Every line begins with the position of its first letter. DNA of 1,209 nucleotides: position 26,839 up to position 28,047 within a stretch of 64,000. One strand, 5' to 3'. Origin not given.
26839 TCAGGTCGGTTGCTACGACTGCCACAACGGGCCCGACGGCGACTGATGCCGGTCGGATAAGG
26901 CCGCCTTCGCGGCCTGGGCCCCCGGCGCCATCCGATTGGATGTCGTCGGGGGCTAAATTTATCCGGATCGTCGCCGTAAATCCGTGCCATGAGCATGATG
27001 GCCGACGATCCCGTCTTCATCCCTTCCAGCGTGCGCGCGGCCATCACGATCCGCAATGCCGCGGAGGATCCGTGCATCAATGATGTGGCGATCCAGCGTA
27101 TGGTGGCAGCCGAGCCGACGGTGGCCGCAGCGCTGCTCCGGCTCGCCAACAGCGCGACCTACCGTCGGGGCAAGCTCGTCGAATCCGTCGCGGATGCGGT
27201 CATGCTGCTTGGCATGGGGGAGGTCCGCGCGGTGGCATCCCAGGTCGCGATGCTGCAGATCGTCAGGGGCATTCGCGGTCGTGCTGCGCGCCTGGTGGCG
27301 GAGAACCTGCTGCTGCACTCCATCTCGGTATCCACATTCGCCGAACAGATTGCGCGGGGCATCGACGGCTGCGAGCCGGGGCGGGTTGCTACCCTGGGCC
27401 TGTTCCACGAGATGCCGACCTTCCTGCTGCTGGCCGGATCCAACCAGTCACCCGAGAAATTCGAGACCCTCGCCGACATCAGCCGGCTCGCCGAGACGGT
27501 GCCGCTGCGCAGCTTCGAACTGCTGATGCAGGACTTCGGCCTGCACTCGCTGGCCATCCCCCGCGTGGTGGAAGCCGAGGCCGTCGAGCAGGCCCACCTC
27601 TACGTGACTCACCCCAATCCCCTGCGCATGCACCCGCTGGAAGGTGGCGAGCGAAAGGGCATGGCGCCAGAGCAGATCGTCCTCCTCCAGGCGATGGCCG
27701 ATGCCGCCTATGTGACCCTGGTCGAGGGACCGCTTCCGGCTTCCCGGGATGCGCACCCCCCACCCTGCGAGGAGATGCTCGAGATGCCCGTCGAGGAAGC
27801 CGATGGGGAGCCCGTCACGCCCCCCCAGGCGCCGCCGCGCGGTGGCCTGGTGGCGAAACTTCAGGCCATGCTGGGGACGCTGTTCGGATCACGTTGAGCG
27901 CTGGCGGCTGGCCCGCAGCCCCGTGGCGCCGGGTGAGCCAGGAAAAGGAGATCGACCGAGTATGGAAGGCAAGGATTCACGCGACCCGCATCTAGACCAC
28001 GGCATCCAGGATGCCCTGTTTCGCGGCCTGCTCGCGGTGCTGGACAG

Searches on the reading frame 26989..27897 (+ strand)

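Call 7: search_protein_families(library=ncbifam, proteins=[window:26989-27897:+], max_evalue=0.001)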
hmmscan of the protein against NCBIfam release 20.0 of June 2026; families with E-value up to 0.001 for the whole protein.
window:26989-27897:+ (302 aa): 0 families

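Call 30: search_protein_families(library=pfam, proteins=[window:26989-27897:+], max_evalue=0.1)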
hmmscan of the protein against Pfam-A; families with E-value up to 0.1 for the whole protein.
window:26989-27897:+ (302 aa): 1 family
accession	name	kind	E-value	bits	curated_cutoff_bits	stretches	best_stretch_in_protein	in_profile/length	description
PF08668.18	HDOD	-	3.5e-24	85.8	22.9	1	11-161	1-149/196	HDOD domain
